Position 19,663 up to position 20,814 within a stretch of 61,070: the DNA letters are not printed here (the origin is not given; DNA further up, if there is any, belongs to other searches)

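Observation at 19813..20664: H-NOX heme sensor domain fused to a winged-helix-like tail: candidate one-component NO/O2-responsive regulator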

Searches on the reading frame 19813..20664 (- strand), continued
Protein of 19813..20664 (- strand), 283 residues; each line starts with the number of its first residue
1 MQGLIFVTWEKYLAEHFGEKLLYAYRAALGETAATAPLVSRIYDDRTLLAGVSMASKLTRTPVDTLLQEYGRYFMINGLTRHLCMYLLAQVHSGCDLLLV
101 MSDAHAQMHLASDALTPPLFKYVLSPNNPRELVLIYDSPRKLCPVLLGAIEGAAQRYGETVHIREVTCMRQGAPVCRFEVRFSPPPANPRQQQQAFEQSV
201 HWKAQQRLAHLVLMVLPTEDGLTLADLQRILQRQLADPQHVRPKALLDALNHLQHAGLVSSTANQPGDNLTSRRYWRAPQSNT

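Call 14: find_encoding_contigs(protein=P0106, flank=8000, max_places=2)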
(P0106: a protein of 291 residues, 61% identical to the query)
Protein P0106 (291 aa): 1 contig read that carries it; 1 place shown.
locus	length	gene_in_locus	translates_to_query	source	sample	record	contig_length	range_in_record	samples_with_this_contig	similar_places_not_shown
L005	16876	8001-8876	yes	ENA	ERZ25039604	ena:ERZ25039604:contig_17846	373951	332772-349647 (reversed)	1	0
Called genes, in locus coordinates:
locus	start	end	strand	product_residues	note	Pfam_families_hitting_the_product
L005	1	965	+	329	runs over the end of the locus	PF01351:RNase_HII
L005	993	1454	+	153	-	PF01230:HIT (weak)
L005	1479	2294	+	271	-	PF00149:Metallophos, PF12850:Metallophos_2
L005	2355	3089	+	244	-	PF00730:HhH-GPD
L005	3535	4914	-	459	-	PF24885:TPR_NPHP3, PF13424:TPR_12, PF13374:TPR_10, PF13424:TPR_12, PF24885:TPR_NPHP3, PF13374:TPR_10, PF17874:TPR_MalT, PF13374:TPR_10, +21 more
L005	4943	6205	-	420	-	PF13560:HTH_31, PF25000:DUF7779 (faint), PF01381:HTH_3 (weak), PF00931:NB-ARC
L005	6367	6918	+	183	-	-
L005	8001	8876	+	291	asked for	PF07700:HNOB, PF02830:V4R (weak)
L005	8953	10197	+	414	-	PF02898:NO_synthase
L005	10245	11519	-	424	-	-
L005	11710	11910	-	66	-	-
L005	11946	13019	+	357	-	PF01408:GFO_IDH_MocA, PF22725:GFO_IDH_MocA_C3, PF02894:GFO_IDH_MocA_C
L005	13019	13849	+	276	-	PF01261:AP_endonuc_2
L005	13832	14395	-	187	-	-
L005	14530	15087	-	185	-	-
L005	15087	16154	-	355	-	PF02424:ApbE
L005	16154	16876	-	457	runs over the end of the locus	PF00970:FAD_binding_6, PF00175:NAD_binding_1 (weak), PF00111:Fer2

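Call 17: find_related_loci(query=A1, collection=genome_contigs, flank=10000)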
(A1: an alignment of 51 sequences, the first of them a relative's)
Query A1 (283 aa) in genome_contigs; peptide patterns used: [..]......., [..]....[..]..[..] (x = any residue, [..] = any of these).
76 stretches matched a pattern; 60 encode a relative of the query (tblastn E <= 1e-3); 60 distinct loci.
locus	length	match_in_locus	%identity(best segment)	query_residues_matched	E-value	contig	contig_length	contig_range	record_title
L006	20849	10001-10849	83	1-283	4e-161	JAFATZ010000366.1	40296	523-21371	MAG: Ktedonobacteraceae bacterium isolate CP_BM_ER_R9_25 BM_ER_R9_k147_2646706, whole genome shotgun sequence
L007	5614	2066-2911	63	1-282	3e-118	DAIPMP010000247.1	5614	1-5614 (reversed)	MAG TPA_asm: Ktedonobacteraceae bacterium isolate CTOTU41336 NODE_13433_length_5614_cov_3.449182, whole genome shotgun s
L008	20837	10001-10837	64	1-279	5e-117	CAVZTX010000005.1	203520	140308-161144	MAG: uncultured Chloroflexia bacterium isolate MFD09603.bin.3.290 genome assembly, contig: contig_13521, whole genome sh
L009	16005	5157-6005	62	1-283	8e-115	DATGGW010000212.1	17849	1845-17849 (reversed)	MAG TPA_asm: Ktedonobacteraceae bacterium isolate SMAG_U9764 k141_1273623, whole genome shotgun sequence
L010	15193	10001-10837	61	1-279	2e-112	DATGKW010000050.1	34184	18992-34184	MAG TPA_asm: Ktedonobacteraceae bacterium isolate SMAG_U9870 k141_498197, whole genome shotgun sequence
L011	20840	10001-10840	63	1-279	2e-112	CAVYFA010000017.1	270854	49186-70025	MAG: uncultured Chloroflexia bacterium isolate MFD09603.bin.2.172 genome assembly, contig: contig_52117, whole genome sh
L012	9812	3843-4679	61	1-279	5e-110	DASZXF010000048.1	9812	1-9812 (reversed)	MAG TPA_asm: Ktedonobacteraceae bacterium isolate SMAG_U6176 k141_286476, whole genome shotgun sequence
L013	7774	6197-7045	60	1-283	2e-108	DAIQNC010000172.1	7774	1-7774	MAG TPA_asm: Ktedonobacteraceae bacterium isolate CTOTU3122 NODE_1321_length_7774_cov_2.993911, whole genome shotgun seq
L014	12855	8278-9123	60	1-277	2e-105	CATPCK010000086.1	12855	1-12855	MAG: uncultured Ktedonobacteraceae bacterium isolate S106_Bin_5 genome assembly, contig: S106_000000002184, whole genome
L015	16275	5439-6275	60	1-279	2e-104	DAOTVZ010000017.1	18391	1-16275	MAG TPA_asm: Ktedonobacteraceae bacterium isolate H111_94 k127_302297, whole genome shotgun sequence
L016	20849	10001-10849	56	1-279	1e-104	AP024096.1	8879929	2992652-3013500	Ktedonobacteria bacterium brp13 DNA, complete genome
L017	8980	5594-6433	58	1-281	2e-104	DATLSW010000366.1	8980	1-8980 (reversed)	MAG TPA_asm: Ktedonobacteraceae bacterium isolate SMAG_U13940 k141_330044, whole genome shotgun sequence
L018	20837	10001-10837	58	1-279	7e-104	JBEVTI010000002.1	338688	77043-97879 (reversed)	MAG: Ktedonobacter sp. isolate 1957-MAG-2.1 MAG_1957-2.1_NODE_2, whole genome shotgun sequence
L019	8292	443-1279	59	1-279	5e-104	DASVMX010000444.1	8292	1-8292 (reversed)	MAG TPA_asm: Ktedonobacteraceae bacterium isolate SMAG_U3111 k141_347288, whole genome shotgun sequence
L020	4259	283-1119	62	1-279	8e-104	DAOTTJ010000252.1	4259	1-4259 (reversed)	MAG TPA_asm: Ktedonobacteraceae bacterium isolate B93_191 k193_877803, whole genome shotgun sequence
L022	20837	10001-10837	58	1-279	1e-101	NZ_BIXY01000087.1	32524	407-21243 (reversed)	Dictyobacter arantiisoli strain Uno17 sequence087, whole genome shotgun sequence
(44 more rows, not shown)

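Call 19: predict_structure(alignment_id=A1)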
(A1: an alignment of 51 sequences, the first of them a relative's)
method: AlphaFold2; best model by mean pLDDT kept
length: 283 residues; sequences in the alignment: 51
mean_pLDDT: 78.7   pTM: 0.71
mean pLDDT of the five models: 78.7, 76.7, 74.2, 72.6, 62.1
residues with pLDDT >= 90: 73; 70-90: 138; 50-70: 52; < 50: 20
segments of 3 or more residues with pLDDT < 50: 38-40, 113-115, 189-198
pLDDT, mean of each block of 10 residues (from residue 1): 66 91 89 61 73 92 92 83 63 85 72 59 83 85 89 90 91 90 71 48 76 88 90 74 85 80 66 82 44
secondary structure, 60 per line:
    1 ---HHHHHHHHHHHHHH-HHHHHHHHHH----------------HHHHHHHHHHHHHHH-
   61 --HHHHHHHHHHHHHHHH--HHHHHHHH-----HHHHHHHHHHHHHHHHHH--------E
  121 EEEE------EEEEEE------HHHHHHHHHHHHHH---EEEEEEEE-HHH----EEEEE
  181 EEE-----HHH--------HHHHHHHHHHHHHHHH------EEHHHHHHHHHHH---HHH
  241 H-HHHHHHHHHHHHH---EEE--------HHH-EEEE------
elements in order: H4-17 H19-28 H45-59 H63-78 H81-88 H94-111 E120-124 E131-136 H143-156 E160-167 E176-183 H200-215 H224-234 H238-241 H243-255 E259-261 E274-277

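Call 24: fold_search(model_id=the predicted structure, library=pdb)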
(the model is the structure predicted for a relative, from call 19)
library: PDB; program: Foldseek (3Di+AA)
matches with E <= 10: 402; with E <= 0.001: 49
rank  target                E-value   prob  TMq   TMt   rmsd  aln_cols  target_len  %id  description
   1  4iae_A                3.0e-10  1.00  0.57  0.85   2.7       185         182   22  Crystal structure of BAY 60-2770 bound to nostoc H-NOX domain (released 2013-11-20)
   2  2o09_A                3.2e-10  1.00  0.57  0.85   2.7       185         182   22  Crystal structure of the H-NOX domain from Nostoc sp. PCC 7120 (released 2007-01-30)
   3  4u9b                  4.7e-10  1.00  0.55  0.83   2.9       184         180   22  Crystal structure of an H-NOX protein from S. oneidensis in the Fe(II)NO ligation state (released 2014-10-01)
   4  4u99_A                4.9e-10  1.00  0.57  0.82   3.7       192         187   21  Crystal structure of an H-NOX protein from S. oneidensis in the Fe(II) ligation state, Q154A/Q155A/K156A mutant (released 2014-10-01)
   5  6mx5                  6.6e-10  1.00  0.57  0.82   2.8       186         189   22  Crystal structure of H-NOX protein from Nostoc sp. (released 2018-11-07)
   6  3tfg_B                8.1e-10  1.00  0.57  0.85   2.6       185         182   21  Crystal structure of an H-NOX protein from Nostoc sp. PCC 7120, L66W/L67W double mutant (released 2011-11-09)
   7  3tfd_B                1.1e-09  1.00  0.57  0.85   2.7       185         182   22  Crystal structure of an H-NOX protein from Nostoc sp. PCC 7120, L66W mutant (released 2011-11-09)
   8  3tf8_A                1.1e-09  1.00  0.57  0.84   2.8       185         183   22  Crystal structure of an H-NOX protein from Nostoc sp. PCC 7120 (released 2011-11-09)
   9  3tf8_B                1.2e-09  1.00  0.57  0.84   2.7       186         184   22  Crystal structure of an H-NOX protein from Nostoc sp. PCC 7120 (released 2011-11-09)
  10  4u99_B                1.3e-09  1.00  0.57  0.83   3.0       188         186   21  Crystal structure of an H-NOX protein from S. oneidensis in the Fe(II) ligation state, Q154A/Q155A/K156A mutant (released 2014-10-01)
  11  3tff_A                1.8e-09  1.00  0.57  0.85   2.7       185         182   22  Crystal structure of an H-NOX protein from Nostoc sp. PCC 7120, L67W mutant (released 2011-11-09)
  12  3tfg_A                2.0e-09  1.00  0.57  0.84   2.7       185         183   21  Crystal structure of an H-NOX protein from Nostoc sp. PCC 7120, L66W/L67W double mutant (released 2011-11-09)
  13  3tfd_A                3.2e-09  1.00  0.57  0.85   2.7       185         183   22  Crystal structure of an H-NOX protein from Nostoc sp. PCC 7120, L66W mutant (released 2011-11-09)
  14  6cww_A                3.5e-09  1.00  0.56  0.83   3.0       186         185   21  Cs H-NOX mutant with unnatural amino acid 4-cyano-L-phenylalanine at site 5 (released 2018-05-16)
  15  6dxi                  4.5e-09  1.00  0.57  0.82   2.8       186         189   21  Crystal structure of H-NOX protein from Nostoc sp V52W/L67W double-mutant. (released 2018-07-11)
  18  1u4h_A                1.1e-08  1.00  0.56  0.82   3.1       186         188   22  Crystal structure of an oxygen binding H-NOX domain related to soluble guanylate cyclases (oxygen complex) (released 2004-08-31)
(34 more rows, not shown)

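Call 40: search_protein_families(library=pfam, proteins=[L003:6423-7541:+, L009:4080-5141:+, L012:4880-5614:+, L005:8953-10197:+, L022:8804-9997:+, L022:7501-8436:+, L022:5682-7358:+, L008:7136-8146:-, L008:8065-8580:-], max_evalue=0.01)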
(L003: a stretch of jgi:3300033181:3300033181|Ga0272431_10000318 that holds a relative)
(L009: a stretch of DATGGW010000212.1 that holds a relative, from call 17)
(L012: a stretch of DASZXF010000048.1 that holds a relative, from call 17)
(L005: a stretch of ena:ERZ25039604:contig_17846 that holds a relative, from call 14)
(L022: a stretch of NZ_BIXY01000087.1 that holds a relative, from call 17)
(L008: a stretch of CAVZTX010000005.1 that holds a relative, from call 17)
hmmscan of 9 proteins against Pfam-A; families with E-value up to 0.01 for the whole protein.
L003:6423-7541:+ (372 aa): 1 family
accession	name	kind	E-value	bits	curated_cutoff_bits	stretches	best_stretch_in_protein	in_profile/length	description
PF01243.27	PNPOx_N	-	2.2e-05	25.2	28.1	1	216-321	1-85/120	Pyridoxamine 5'-phosphate oxidase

L009:4080-5141:+ (353 aa): 1 family
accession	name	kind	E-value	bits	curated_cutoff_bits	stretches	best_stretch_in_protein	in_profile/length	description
PF01243.27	PNPOx_N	-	3.7e-06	27.7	28.1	1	199-305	3-101/120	Pyridoxamine 5'-phosphate oxidase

L012:4880-5614:+ (244 aa): 2 families
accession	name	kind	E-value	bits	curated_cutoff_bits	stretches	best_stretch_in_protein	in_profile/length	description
PF20229.3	ChrB_N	-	1.9e-17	64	23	1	37-185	1-146/159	Protein ChrB, N-terminal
PF20803.2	PaaX_M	-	4.2e-05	24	24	1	21-76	7-60/83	PaaX protein central Cas2-like domain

L005:8953-10197:+ (414 aa): 1 family
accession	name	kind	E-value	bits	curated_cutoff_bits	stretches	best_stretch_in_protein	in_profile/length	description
PF02898.20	NO_synthase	-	2e-158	527.5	22.7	1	37-396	3-362/362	Nitric oxide synthase, oxygenase domain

L022:8804-9997:+ (397 aa): 1 family
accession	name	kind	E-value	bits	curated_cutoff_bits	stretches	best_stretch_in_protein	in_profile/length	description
PF02898.20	NO_synthase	-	2.7e-162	540.3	22.7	1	26-384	3-361/362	Nitric oxide synthase, oxygenase domain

L022:7501-8436:+ (311 aa): 0 families

L022:5682-7358:+ (558 aa): 2 families
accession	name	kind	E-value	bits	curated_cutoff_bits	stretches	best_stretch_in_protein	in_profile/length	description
PF18933.6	PsbP_2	-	5.1e-08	33.6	27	1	219-278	30-92/184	PsbP-like protein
PF01789.22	PsbP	-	0.00059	20.3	23.5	0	233-274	3-44/155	PsbP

L008:7136-8146:- (336 aa): 1 family
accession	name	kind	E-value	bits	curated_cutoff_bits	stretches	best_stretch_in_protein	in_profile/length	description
PF01040.23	UbiA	-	2e-29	103.1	34.2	1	49-294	2-232/250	UbiA prenyltransferase family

L008:8065-8580:- (171 aa): 1 family
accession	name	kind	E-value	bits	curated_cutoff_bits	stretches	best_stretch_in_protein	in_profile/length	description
PF01243.27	PNPOx_N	-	1.4e-11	45.2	28.1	1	24-141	2-110/120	Pyridoxamine 5'-phosphate oxidase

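Call 51: search_solved_structures(query=L009:4080-5141:+, max_evalue=1)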
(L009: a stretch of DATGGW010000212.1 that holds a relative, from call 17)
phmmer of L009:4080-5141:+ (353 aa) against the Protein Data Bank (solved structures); distinct sequences matched with E-value up to 1: 43.
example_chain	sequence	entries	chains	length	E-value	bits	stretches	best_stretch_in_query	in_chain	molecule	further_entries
1fim_A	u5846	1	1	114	0.031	16.6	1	165-229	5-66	MACROPHAGE MIGRATION INHIBITORY FACTOR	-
1mfi_A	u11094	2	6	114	0.042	16.2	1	165-229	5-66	PROTEIN (MACROPHAGE MIGRATION INHIBITORY FACTOR) | Macrophage migration inhibitory factor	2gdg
1mff_A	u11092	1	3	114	0.042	16.2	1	165-229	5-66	MACROPHAGE MIGRATION INHIBITORY FACTOR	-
6ice_A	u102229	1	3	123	0.11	14.8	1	165-229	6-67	Macrophage migration inhibitory factor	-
5bsj_A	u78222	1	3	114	0.13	14.6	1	165-222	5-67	Macrophage migration inhibitory factor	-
1mif_A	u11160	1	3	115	0.14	14.5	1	165-222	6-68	MACROPHAGE MIGRATION INHIBITORY FACTOR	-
1gif_A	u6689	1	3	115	0.14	14.5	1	165-222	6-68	GLYCOSYLATION-INHIBITING FACTOR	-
9jiv_A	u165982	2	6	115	0.14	14.5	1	165-222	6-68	Macrophage migration inhibitory factor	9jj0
6oy8_A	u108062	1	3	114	0.15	14.3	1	165-222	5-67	Macrophage migration inhibitory factor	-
9pqu_A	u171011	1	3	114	0.15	14.3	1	165-222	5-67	Macrophage migration inhibitory factor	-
6oye_A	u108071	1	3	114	0.16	14.3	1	165-222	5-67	Macrophage migration inhibitory factor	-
6bg7_A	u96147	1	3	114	0.16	14.3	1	165-222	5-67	Macrophage migration inhibitory factor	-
4xx7_A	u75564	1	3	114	0.16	14.3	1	165-222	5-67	Macrophage migration inhibitory factor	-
5uzy_A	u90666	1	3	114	0.16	14.3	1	165-222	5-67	Macrophage migration inhibitory factor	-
5eiz_A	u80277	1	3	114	0.16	14.3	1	165-222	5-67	Macrophage migration inhibitory factor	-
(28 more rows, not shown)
